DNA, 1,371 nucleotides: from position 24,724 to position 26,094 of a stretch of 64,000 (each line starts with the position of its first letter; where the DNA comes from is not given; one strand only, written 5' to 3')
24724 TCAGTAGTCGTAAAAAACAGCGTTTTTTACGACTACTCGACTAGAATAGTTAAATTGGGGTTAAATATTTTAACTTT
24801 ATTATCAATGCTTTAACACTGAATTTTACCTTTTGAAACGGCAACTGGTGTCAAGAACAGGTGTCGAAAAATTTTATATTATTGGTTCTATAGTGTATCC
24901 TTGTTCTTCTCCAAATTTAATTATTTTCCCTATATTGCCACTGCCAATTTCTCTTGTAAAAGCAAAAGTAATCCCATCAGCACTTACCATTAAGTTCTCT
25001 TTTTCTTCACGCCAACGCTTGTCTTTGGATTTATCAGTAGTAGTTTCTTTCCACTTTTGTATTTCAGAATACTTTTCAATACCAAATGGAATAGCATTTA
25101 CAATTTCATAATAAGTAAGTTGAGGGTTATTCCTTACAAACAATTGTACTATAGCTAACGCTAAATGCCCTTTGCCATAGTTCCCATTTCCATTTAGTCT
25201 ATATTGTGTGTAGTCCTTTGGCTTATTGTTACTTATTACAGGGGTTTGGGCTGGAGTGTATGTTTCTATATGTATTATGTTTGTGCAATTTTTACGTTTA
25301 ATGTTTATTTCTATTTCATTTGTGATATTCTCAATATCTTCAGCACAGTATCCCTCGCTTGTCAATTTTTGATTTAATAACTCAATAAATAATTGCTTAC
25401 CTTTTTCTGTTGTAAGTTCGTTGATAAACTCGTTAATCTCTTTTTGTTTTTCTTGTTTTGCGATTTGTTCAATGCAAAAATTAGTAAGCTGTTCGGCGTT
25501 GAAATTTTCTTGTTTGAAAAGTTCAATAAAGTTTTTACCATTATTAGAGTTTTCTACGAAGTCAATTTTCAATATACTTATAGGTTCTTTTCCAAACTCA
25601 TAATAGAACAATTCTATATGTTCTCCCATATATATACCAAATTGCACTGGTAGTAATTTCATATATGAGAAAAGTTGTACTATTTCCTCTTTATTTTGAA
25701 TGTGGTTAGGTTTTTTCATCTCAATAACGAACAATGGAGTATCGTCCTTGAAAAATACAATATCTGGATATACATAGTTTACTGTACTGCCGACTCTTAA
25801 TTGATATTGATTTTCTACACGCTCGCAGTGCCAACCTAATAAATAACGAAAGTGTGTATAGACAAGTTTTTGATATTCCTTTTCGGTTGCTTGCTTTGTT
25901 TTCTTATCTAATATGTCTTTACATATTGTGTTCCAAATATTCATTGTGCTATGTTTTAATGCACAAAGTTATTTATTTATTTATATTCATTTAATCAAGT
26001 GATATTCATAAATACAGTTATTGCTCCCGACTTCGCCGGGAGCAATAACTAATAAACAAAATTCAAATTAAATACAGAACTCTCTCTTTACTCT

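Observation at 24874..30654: A fixed cargo slot filled with three unrelated genes, suggesting a defence or conflict hotspot in a satellite-like element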

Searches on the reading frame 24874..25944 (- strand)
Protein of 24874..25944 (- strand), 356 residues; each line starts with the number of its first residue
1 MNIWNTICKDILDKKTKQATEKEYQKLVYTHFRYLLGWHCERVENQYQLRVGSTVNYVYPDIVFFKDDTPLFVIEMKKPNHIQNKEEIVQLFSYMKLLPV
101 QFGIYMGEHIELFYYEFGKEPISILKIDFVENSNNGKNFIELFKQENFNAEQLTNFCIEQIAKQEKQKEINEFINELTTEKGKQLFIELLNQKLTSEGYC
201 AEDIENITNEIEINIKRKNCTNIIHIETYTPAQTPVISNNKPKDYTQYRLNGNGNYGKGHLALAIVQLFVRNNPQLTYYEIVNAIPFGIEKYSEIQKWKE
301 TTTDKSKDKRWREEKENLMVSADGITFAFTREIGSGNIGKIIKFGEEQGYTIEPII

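Call 6: search_protein_families(library=pfam, proteins=[window:24874-25944:-], max_evalue=0.01)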
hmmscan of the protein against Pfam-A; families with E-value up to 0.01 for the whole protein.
window:24874-25944:- (356 aa): 2 families
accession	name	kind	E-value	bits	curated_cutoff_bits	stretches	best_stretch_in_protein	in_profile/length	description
PF13588.12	HSDR_N_2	-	1.7e-07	31.7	25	1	33-105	14-85/110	Type I restriction enzyme R protein N terminus (HSDR_N)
PF04313.20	HSDR_N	-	6.7e-06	26.5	25.1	1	45-108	116-184/198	Type I restriction enzyme R protein N terminus (HSDR_N)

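Call 11: search_protein_families(library=padloc, proteins=[window:24874-25944:-], max_evalue=0.01)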
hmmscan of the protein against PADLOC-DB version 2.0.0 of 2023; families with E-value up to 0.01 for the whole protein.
window:24874-25944:- (356 aa): 2 families
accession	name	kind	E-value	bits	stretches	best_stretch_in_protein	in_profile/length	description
PDLC05042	PDC-S57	-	1.3e-26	91.7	1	234-353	129-242/245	-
PDLC02083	Cas4_II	-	0.0047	15.4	1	32-107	49-123/186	-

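Call 12: search_protein_families(library=phrogs, proteins=[window:24874-25944:-], max_evalue=0.01)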
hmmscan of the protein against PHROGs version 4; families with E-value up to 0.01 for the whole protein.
window:24874-25944:- (356 aa): 0 families

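Call 13: search_protein_families(library=ncbifam, proteins=[window:24874-25944:-], max_evalue=0.01)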
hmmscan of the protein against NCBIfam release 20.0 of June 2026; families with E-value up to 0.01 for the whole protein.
window:24874-25944:- (356 aa): 0 families

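Call 24: search_solved_structures(query=window:24874-25944:-, max_evalue=1)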
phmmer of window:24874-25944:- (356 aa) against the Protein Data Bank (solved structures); distinct sequences matched with E-value up to 1: 1.
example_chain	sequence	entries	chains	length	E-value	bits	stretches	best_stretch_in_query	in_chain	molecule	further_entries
6swg_C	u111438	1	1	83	0.023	17.1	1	138-195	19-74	Protein TASOR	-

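Call 33: find_homologous_proteins(query=window:24874-25944:-, max_evalue=0.001)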
Query window:24874-25944:- (356 aa): 54 proteins with E <= 0.001 among 1200 candidates.
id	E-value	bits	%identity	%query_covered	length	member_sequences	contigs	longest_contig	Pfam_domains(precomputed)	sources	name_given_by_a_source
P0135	5.8e-234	794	99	100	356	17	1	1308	PF04313.21,PF13588.13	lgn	-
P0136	9.8e-227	770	96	100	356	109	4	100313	PF04313.21,PF13588.13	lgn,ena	-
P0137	5.4e-198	675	85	100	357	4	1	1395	PF13588.13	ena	-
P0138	2.8e-188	643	82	100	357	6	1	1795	PF13588.13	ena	-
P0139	3.8e-184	630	79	100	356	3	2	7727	PF04313.21,PF13588.13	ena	-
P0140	8.8e-182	622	82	100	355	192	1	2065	PF04313.21,PF13588.13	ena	-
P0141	2.4e-180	617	81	99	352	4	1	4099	PF04313.21,PF13588.13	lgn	-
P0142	6.0e-178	609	77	100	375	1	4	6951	PF04313.21,PF13588.13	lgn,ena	-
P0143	1.9e-175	601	78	100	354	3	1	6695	PF04313.21,PF13588.13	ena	-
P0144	6.7e-171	586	74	99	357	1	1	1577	PF04313.21,PF13588.13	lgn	-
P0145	2.0e-170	585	76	100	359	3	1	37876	PF04313.21,PF13588.13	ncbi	-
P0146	3.0e-168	578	72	100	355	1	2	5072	PF13588.13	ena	-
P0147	9.9e-167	573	74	100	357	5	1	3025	PF04313.21,PF13588.13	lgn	-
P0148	2.5e-166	571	74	100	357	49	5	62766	PF04313.21,PF13588.13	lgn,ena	-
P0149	5.2e-165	567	73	100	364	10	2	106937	PF04313.21,PF13588.13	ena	-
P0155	6.7e-153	527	68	100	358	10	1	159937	PF13588.13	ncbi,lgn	-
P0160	4.1e-127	442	60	100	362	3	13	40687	-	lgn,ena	-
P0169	2.4e-125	436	57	100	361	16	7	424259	PF13588.13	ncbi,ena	-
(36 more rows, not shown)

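Call 34: find_encoding_contigs(protein=P0169, flank=7000, max_places=3)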
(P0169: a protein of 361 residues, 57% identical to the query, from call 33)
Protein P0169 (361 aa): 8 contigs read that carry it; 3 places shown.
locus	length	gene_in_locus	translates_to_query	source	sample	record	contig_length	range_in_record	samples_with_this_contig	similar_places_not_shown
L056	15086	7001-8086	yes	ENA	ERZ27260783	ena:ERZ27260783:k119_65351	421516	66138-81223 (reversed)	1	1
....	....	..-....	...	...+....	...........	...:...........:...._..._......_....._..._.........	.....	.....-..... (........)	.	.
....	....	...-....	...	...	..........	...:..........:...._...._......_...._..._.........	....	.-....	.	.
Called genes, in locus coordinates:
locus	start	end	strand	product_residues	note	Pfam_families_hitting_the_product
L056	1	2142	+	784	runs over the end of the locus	PF00999:Na_H_Exchanger, PF02080:TrkA_C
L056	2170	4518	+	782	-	PF00999:Na_H_Exchanger, PF02080:TrkA_C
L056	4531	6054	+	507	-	PF00117:GATase, PF07722:Peptidase_C26, PF02540:NAD_synthase, PF00958:GMP_synt_C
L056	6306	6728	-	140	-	-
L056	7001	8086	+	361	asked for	PF13588:HSDR_N_2 (weak)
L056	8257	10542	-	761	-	PF01103:Omp85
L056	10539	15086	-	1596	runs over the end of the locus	PF05359:DUF748 (weak), PF13116:YhdP (faint), PF04357:TamB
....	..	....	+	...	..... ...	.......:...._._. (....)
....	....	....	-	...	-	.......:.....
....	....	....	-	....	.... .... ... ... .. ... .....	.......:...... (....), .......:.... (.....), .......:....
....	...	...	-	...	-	-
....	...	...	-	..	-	-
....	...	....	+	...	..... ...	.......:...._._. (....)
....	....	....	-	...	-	?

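Call 35: find_encoding_contigs(protein=P0155, flank=7000, max_places=2)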
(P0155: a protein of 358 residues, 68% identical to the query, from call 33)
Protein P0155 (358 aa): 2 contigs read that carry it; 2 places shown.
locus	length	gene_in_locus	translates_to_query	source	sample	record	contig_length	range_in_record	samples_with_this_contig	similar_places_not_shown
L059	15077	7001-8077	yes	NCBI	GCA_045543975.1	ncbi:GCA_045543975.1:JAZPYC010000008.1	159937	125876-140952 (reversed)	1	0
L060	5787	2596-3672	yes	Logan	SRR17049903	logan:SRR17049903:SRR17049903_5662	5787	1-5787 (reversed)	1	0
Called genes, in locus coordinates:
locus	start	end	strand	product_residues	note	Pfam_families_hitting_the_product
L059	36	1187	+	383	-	-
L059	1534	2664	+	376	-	PF02746:MR_MLE_N, PF13378:MR_MLE_C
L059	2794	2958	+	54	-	PF00301:Rubredoxin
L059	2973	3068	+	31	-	-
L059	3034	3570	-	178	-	PF14059:DUF4251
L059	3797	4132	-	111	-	PF01192:RNA_pol_Rpb6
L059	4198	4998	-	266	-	PF13428:TPR_14 (faint), PF13525:YfiO, PF13432:TPR_16 (faint)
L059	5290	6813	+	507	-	PF00117:GATase, PF07722:Peptidase_C26 (weak), PF02540:NAD_synthase, PF00958:GMP_synt_C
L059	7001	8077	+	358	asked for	PF13588:HSDR_N_2 (weak)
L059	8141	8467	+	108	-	-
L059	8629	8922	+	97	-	-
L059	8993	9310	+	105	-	-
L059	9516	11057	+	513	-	PF12072:RNase_Y_N, PF00013:KH_1 (weak), PF08668:HDOD (faint), PF01966:HD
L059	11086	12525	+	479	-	PF04468:PSP1, PF28472:PSP1_3rd, PF28473:YaaT_C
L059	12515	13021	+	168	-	PF14109:GldH_lipo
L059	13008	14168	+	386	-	PF01321:Creatinase_N, PF00557:Peptidase_M24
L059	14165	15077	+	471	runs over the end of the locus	PF01743:PolyA_pol, PF12627:PolyA_pol_RNAbd, PF01966:HD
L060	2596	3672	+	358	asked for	PF13588:HSDR_N_2 (weak)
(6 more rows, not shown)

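Call 36: find_encoding_contigs(protein=P0160, flank=7000, max_places=3)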
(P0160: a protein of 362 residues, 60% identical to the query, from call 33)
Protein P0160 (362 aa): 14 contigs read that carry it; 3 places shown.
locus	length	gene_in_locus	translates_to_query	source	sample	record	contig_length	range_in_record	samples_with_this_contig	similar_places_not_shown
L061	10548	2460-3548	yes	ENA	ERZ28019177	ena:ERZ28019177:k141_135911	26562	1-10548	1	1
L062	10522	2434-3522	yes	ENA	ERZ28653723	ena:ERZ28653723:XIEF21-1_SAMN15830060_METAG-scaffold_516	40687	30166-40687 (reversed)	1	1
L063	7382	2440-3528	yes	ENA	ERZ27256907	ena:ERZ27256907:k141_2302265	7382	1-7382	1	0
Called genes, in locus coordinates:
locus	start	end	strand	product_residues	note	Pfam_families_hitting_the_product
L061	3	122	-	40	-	?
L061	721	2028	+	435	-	PF00117:GATase, PF03054:tRNA_Me_trans (faint), PF02540:NAD_synthase (weak), PF01171:ATP_bind_3 (faint), PF06508:QueC (faint), PF00958:GMP_synt_C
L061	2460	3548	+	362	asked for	-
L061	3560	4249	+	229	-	-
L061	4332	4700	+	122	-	-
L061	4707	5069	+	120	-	PF03788:LrgA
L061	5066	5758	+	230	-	PF04172:LrgB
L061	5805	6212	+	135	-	-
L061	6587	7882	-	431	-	PF00579:tRNA-synt_1b, PF22421:SYY_C-terminal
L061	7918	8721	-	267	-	PF23023:Anti-Pycsar_Apyc1 (weak), PF00753:Lactamase_B, PF12706:Lactamase_B_2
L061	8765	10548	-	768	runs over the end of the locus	PF07244:POTRA (faint), PF01103:Omp85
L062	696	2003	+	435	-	PF00117:GATase, PF03054:tRNA_Me_trans (faint), PF02540:NAD_synthase (weak), PF01171:ATP_bind_3 (faint), PF06508:QueC (faint), PF00958:GMP_synt_C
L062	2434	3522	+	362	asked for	-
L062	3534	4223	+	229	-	-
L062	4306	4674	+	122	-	-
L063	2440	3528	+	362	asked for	-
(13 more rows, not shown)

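Call 61: list_cluster_members(proteins=[P0123, window:24874-25944:-, window:27946-29232:-, window:31736-32623:-])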
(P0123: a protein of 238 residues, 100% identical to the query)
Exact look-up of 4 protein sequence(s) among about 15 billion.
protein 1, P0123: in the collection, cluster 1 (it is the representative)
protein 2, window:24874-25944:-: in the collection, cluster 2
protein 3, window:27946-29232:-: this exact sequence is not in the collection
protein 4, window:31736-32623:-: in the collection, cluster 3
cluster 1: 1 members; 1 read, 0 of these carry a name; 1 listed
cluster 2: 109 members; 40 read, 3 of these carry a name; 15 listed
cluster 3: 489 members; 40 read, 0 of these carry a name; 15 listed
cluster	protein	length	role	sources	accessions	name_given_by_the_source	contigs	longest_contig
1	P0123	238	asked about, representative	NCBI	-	-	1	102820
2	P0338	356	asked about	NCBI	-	-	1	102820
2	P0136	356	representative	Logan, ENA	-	-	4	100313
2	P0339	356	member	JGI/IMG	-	hypothetical protein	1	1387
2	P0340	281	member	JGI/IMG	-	hypothetical protein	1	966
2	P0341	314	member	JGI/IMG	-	hypothetical protein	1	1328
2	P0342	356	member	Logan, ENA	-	-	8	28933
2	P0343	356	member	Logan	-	-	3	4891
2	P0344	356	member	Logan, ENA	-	-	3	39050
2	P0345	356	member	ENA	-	-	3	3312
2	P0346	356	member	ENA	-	-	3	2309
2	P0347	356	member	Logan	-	-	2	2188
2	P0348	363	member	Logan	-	-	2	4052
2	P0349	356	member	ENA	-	-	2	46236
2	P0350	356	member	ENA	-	-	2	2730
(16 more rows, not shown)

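Call 85: search_protein_families(library=pfam, proteins=[L061:3560-4249:+], max_evalue=0.05)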
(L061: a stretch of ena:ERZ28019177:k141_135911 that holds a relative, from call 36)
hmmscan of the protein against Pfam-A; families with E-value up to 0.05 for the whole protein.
L061:3560-4249:+ (229 aa): 1 family
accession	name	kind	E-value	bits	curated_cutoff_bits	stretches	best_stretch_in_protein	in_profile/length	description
PF04055.27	Radical_SAM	-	0.0072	17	29.5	1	21-134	5-123/166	Radical SAM superfamily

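Call 94: find_encoding_contigs(protein=window:24874-25944:-, flank=10000, max_places=3)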
Protein window:24874-25944:- (356 aa): no gene with exactly this product is on record in the collection.

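Call 95: find_encoding_contigs(protein=P0136, flank=10000, max_places=4)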
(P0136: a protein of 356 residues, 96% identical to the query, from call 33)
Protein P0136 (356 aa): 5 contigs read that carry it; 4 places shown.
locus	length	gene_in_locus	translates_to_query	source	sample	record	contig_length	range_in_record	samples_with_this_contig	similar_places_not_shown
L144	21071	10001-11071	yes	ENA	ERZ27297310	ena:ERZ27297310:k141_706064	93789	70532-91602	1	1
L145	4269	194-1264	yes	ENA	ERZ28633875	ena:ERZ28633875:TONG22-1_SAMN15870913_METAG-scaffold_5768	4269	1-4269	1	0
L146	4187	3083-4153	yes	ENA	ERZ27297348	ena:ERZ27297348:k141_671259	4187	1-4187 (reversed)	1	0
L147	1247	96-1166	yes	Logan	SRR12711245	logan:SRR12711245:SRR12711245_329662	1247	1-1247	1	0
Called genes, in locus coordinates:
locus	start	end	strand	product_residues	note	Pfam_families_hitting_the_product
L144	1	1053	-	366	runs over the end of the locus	PF16115:DUF4831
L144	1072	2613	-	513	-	PF03853:YjeF_N, PF01256:Carb_kinase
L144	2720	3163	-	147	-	-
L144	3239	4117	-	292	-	PF00483:NTP_transferase, PF12804:NTP_transf_3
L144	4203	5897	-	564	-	PF00931:NB-ARC (faint), PF02463:SMC_N (faint), PF00005:ABC_tran, PF13555:AAA_29 (faint), PF13238:AAA_18 (faint), PF13304:AAA_21 (faint), PF12848:ABC_tran_Xtn, PF00005:ABC_tran, +1 more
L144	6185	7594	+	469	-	PF00117:GATase, PF02540:NAD_synthase (weak), PF01171:ATP_bind_3 (weak), PF03054:tRNA_Me_trans (faint), PF06508:QueC (faint), PF00958:GMP_synt_C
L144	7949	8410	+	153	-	PF14358:DUF4405 (weak)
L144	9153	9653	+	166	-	-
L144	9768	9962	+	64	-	-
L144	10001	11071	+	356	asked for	PF04313:HSDR_N (weak), PF13588:HSDR_N_2 (weak)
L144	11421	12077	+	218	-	PF01909:NTP_transf_2, PF18765:Polbeta (weak)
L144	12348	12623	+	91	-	PF00166:Cpn10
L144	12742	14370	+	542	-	PF00118:Cpn60_TCP1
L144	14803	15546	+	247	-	PF19775:DUF6261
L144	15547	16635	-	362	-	-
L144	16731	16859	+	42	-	PF13310:Virulence_RhuM (weak)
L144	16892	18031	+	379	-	PF02163:Peptidase_M50 (weak)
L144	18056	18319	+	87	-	-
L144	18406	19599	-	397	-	PF00924:MS_channel_2nd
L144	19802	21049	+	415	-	PF00162:PGK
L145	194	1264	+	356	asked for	PF04313:HSDR_N (weak), PF13588:HSDR_N_2 (weak)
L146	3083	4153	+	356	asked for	PF04313:HSDR_N (weak), PF13588:HSDR_N_2 (weak)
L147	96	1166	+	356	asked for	PF04313:HSDR_N (weak), PF13588:HSDR_N_2 (weak)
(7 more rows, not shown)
